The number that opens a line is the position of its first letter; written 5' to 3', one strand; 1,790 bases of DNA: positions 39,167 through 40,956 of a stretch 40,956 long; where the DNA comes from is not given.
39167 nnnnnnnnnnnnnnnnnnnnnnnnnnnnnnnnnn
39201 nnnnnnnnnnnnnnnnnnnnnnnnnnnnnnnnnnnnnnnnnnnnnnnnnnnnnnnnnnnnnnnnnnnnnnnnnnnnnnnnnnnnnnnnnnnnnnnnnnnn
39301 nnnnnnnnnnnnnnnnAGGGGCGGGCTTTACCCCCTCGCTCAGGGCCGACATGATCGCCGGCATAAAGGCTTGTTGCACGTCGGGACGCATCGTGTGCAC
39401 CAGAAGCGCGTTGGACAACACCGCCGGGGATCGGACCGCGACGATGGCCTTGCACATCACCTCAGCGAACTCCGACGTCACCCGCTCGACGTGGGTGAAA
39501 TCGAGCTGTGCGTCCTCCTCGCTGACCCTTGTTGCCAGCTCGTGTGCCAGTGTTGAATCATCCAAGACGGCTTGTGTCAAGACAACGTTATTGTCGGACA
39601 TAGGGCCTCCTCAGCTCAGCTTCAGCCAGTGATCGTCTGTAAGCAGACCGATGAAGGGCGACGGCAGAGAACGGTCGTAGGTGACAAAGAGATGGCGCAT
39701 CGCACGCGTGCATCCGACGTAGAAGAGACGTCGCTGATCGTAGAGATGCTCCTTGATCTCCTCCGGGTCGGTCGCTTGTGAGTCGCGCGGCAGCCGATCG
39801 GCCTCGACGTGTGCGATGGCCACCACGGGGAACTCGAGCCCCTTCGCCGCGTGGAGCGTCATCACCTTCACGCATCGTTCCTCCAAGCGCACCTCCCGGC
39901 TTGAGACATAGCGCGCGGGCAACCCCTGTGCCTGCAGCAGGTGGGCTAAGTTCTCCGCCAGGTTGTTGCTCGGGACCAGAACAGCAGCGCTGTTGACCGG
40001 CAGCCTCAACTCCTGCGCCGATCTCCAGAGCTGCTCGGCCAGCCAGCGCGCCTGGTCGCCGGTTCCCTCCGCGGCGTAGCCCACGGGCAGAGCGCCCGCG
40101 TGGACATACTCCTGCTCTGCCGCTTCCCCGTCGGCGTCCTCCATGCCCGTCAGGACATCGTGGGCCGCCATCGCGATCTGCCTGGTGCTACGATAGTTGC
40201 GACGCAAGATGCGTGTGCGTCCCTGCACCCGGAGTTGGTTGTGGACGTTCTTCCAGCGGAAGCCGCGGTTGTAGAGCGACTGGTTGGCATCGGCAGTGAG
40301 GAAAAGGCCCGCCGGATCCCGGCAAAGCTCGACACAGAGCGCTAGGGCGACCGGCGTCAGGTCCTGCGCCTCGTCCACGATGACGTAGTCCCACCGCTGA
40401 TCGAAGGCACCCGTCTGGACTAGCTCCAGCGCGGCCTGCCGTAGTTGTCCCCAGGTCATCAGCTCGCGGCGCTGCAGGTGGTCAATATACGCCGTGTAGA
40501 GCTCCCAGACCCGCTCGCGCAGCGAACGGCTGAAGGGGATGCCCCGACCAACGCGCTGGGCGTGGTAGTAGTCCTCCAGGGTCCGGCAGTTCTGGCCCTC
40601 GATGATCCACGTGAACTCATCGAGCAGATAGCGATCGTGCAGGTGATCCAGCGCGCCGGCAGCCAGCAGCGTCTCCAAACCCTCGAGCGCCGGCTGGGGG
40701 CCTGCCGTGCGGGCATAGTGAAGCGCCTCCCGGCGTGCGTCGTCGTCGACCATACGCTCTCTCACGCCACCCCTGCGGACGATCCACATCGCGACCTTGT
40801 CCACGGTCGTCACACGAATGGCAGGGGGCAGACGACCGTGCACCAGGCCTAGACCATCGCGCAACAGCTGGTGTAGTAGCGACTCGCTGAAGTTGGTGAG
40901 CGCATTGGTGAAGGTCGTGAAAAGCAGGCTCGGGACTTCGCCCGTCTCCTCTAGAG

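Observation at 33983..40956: Translationally coupled UvrD-like SF1 helicase plus giant DEVH helicase/DUF1998/nuclease: DruE-like candidate defence (or repair) module with no known partner genes, cut by the window edge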

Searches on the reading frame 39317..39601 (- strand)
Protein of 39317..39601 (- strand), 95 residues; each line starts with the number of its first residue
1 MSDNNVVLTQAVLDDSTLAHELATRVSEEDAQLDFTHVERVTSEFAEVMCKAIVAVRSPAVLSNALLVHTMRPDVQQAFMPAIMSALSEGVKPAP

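Call 54: search_protein_families(library=pfam, alignment_id=A3, max_evalue=1)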
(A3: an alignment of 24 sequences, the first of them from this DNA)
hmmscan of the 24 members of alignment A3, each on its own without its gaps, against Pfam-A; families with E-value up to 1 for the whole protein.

A. member 1, seq(95 aa): 0 families

B. families by the number of members that match (of 24 scanned): 8 families
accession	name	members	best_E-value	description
PF14213.11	DUF4325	19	0.0017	STAS-like domain of unknown function (DUF4325)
PF13466.11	STAS_2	7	0.0012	STAS domain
PF13386.12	DsbD_2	1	0.023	Cytochrome C biogenesis protein transmembrane region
PF06174.16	DUF987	1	0.037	Protein of unknown function (DUF987)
PF17925.6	TetR_C_20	1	0.072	Tetracyclin repressor-like, C-terminal domain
PF24482.1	XPB_C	1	0.072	XPB-like, C-terminal domain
PF17863.7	AAA_lid_2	1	0.072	AAA lid domain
PF10130.15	PIN_2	1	0.21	PIN domain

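Call 80: predict_structure(alignment_id=A3)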
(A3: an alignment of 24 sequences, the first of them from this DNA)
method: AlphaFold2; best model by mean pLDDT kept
length: 95 residues; sequences in the alignment: 24
mean_pLDDT: 87.8   pTM: 0.77
mean pLDDT of the five models: 87.8, 86.8, 86.4, 84.8, 84.7
residues with pLDDT >= 90: 62; 70-90: 24; 50-70: 5; < 50: 4
segments of 3 or more residues with pLDDT < 50: none
pLDDT, mean of each block of 10 residues (from residue 1): 79 94 91 95 95 87 90 94 86 51
secondary structure, 60 per line:
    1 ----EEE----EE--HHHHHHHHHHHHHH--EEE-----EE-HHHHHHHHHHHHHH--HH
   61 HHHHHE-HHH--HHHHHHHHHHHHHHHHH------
elements in order: E5-7 H16-29 E32-34 H43-56 H59-65 H73-89

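Call 84: fold_search(model_id=the predicted structure, library=pdb)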
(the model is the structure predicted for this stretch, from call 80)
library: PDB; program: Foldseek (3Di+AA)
matches with E <= 10: 267; with E <= 0.001: 0
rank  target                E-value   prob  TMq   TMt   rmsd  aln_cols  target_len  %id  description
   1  6jhk_B                1.2e-01  0.97  0.52  0.44   4.1        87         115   23  Crystal Structure of Bacillus subtilis RsbS (released 2019-09-11)
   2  2gnv_B                4.3e-01  0.08  0.16  0.11  12.4        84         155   15  Crystal structure of non-symbiotic plant hemoglobin from rice, B10 mutant F40L (released 2006-04-25)
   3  2oif_G                4.6e-01  0.08  0.17  0.12  11.5        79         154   16  The crystal structure of ferric cyanide bound barley hexacoordinate hemoglobin. (released 2007-07-24)
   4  2r50_C                5.1e-01  0.08  0.16  0.13  12.2        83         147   16  The crystal structure of nonsymbiotic corn hemoglobin 1 (released 2007-09-18)
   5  2oif_A                6.1e-01  0.08  0.17  0.12  11.7        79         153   18  The crystal structure of ferric cyanide bound barley hexacoordinate hemoglobin. (released 2007-07-24)
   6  2gnv_A                6.4e-01  0.08  0.17  0.12  11.4        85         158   15  Crystal structure of non-symbiotic plant hemoglobin from rice, B10 mutant F40L (released 2006-04-25)
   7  5ezb_A                7.2e-01  0.23  0.38  0.28   7.0       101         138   13  Chicken prestin STAS domain (released 2015-12-16)
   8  2r50_B                7.7e-01  0.08  0.18  0.12  11.2        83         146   16  The crystal structure of nonsymbiotic corn hemoglobin 1 (released 2007-09-18)
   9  2oif_E                8.1e-01  0.07  0.17  0.12  11.7        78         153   17  The crystal structure of ferric cyanide bound barley hexacoordinate hemoglobin. (released 2007-07-24)
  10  2oif_B                9.6e-01  0.06  0.17  0.12  11.7        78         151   17  The crystal structure of ferric cyanide bound barley hexacoordinate hemoglobin. (released 2007-07-24)
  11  2oif_C                1.0e+00  0.06  0.17  0.12  11.7        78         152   17  The crystal structure of ferric cyanide bound barley hexacoordinate hemoglobin. (released 2007-07-24)
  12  2gnw_A                1.1e+00  0.06  0.17  0.11  12.4        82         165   16  Crystal structure of non-symbiotic plant hemoglobin from rice, B10 mutant F40W (released 2006-04-25)
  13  2r50_D                1.4e+00  0.06  0.17  0.13  12.1        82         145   16  The crystal structure of nonsymbiotic corn hemoglobin 1 (released 2007-09-18)
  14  3uwq_B                1.6e+00  0.11  0.33  0.19   9.8       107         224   10  1.80 Angstrom resolution crystal structure of orotidine 5'-phosphate decarboxylase from Vibrio cholerae O1 biovar elto (released 2011-12-14)
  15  9bui_b                1.8e+00  0.08  0.25  0.15   9.6        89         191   13  M1A Midnolin-Proteasome (with Ubl) (released 2025-06-11)
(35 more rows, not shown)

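Call 96: search_protein_representatives(alignment_id=A3)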
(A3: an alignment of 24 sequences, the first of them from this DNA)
Query: 24 sequences, 95 profile positions. Proteins with E-value up to 0.001 (for the whole library): 37; up to 1e-10: 22; up to 1e-30: 4. The best 37 are listed.
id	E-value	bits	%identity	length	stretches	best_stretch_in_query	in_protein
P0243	1.1e-34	134.1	-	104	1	1-89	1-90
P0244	5.0e-33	128.8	-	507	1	1-93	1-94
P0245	6.5e-32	125.2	-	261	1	1-91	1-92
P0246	1.6e-31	123.9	-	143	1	1-93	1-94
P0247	3.2e-29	116.6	-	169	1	1-82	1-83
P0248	2.9e-28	113.5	-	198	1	4-93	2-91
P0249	1.2e-27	111.5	-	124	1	1-93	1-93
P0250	1.3e-25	105.0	-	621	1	1-93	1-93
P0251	8.8e-25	102.3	-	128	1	9-94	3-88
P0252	7.2e-24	99.4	-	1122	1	1-91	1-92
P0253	1.2e-23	98.6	-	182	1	1-93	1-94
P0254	1.0e-20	89.3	-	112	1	1-74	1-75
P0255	1.2e-19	85.9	-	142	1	1-91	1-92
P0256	9.8e-19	82.9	-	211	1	4-93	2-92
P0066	5.4e-18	80.6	-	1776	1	1-89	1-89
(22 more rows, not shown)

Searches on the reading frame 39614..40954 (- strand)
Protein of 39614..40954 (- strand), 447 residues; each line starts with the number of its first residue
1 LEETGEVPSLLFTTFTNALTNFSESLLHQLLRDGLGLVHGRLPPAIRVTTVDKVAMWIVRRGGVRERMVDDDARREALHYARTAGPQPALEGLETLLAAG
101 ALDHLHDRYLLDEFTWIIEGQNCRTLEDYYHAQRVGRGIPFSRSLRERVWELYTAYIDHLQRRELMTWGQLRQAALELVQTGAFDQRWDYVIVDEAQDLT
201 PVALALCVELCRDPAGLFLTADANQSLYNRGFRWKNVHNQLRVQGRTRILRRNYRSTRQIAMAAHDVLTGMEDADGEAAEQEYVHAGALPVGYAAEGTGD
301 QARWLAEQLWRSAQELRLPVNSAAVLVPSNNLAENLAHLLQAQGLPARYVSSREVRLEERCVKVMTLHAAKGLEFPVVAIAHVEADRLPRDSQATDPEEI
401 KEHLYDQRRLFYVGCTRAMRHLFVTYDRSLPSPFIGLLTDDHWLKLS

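Call 7: search_protein_families(library=pfam, proteins=[window:39614-40954:-], max_evalue=0.01)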
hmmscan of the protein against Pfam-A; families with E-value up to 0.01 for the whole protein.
window:39614-40954:- (447 aa): 5 families
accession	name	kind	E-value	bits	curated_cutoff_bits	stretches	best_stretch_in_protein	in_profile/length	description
PF13361.12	UvrD_C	-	4.2e-27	95.9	25.6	2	356-427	282-348/350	UvrD-like helicase C-terminal domain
PF00580.27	UvrD-helicase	-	1.5e-13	51.5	23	1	6-243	44-266/271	UvrD/REP helicase N-terminal domain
PF13538.12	UvrD_C_2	-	9.6e-09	35.4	27.4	1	364-388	4-28/52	UvrD-like helicase C-terminal domain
PF01443.25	Viral_helicase1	-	0.0017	18.7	21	0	360-422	178-224/228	Viral superfamily 1 RNA helicase core domain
PF13245.12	AAA_19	-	0.0053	17.4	25.1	0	186-228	89-131/134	AAA domain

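Call 8: search_protein_families(library=padloc, proteins=[window:39614-40954:-], max_evalue=0.01)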
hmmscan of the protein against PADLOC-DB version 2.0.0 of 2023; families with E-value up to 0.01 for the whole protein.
window:39614-40954:- (447 aa): 43 families (the best 25 are shown)
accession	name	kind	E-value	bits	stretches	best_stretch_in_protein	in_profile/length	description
PDLC00117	GajB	-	1.8e-34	117.2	2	140-347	166-377/604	UrvD helicase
PDLC01087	C3a187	-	8.1e-24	82.3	1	185-429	317-546/559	NERD+UvrD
PDLC03802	RTasHel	-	1.1e-22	78.7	2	144-350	144-342/675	DRT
PDLC00130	GajB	-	1.2e-19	68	2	359-435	506-581/589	UrvD helicase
PDLC00132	GajB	-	2.5e-18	64.1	2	147-291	169-316/625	UrvD helicase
PDLC00114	GajB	-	2.4e-17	60.8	2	351-428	537-613/635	UrvD helicase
PDLC00123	GajB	-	2.8e-14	50.7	1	358-423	438-504/540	UrvD helicase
PDLC00104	GajB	-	3.2e-14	50.6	2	358-434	500-571/574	UrvD helicase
PDLC00129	GajB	-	6.5e-14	49.4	1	185-336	224-364/594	UrvD helicase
PDLC00112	GajB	-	7.4e-14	49.2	2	169-335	193-358/581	UrvD helicase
PDLC00127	GajB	-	3e-13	47.2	2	303-427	443-567/594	UrvD helicase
PDLC00103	GajB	-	7.9e-13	46.2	2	358-428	517-578/612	UrvD helicase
PDLC00121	GajB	-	3.2e-12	43.8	2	181-307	196-322/565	UrvD helicase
PDLC00119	GajB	-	8.3e-12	42.8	2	354-427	477-544/565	UrvD helicase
PDLC00107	GajB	-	8.9e-12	42.4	1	361-428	479-558/587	UrvD helicase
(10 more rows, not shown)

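Call 9: search_protein_families(library=ncbifam, proteins=[window:39614-40954:-], max_evalue=0.01)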
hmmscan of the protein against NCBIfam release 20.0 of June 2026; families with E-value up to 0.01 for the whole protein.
window:39614-40954:- (447 aa): 14 families
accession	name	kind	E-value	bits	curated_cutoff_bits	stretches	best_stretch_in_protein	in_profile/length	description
NF008743.0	PRK11773.1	equivalog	1.7e-29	102.7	965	2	358-427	550-615/720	DNA helicase II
TIGR01073.1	pcrA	equivalog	5.1e-29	101.2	911.2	2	361-427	548-610/725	DNA helicase PcrA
TIGR01075.1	uvrD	equivalog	2.9e-26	92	1144.45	2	356-427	543-610/715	DNA helicase II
TIGR01074.1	rep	equivalog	3.9e-20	71.7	951.45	2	358-427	548-612/668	DNA helicase Rep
TIGR00609.1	recB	equivalog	4.6e-17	61.4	696.05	2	358-426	724-812/1175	exodeoxyribonuclease V subunit beta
NF008276.0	PRK11054.1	equivalog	1e-16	60.6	543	2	149-229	392-474/684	DNA helicase IV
NF041464.1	HelD_BACSU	equivalog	1.3e-15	56.4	419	1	186-437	545-773/779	RNA polymerase recycling motor HelD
NF008172.0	PRK10919.1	equivalog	2.7e-15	55.6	1168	2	358-426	548-611/673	DNA helicase Rep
TIGR02785.1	addA_Gpos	equivalog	1e-08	33.5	707.65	1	357-385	779-807/1234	helicase-exonuclease AddAB subunit AddA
TIGR02784.1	addA_alphas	equivalog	7.4e-08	31.2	860.75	1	353-386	768-801/1138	double-strand break repair helicase AddA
NF010485.0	PRK13909.1-2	equivalog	1.4e-05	23.5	650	0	357-393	605-638/909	RecB-like helicase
NF053713.1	helicas_STM2767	equivalog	0.0002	19.9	550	1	166-271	293-391/665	STM2767 family DEAD/DEAH box helicase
NF008128.0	PRK10876.1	equivalog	0.00055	17.7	1697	0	346-391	718-765/1181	exodeoxyribonuclease V subunit beta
NF010487.0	PRK13909.1-4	equivalog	0.0021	16.3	759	0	352-395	601-640/924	RecB-like helicase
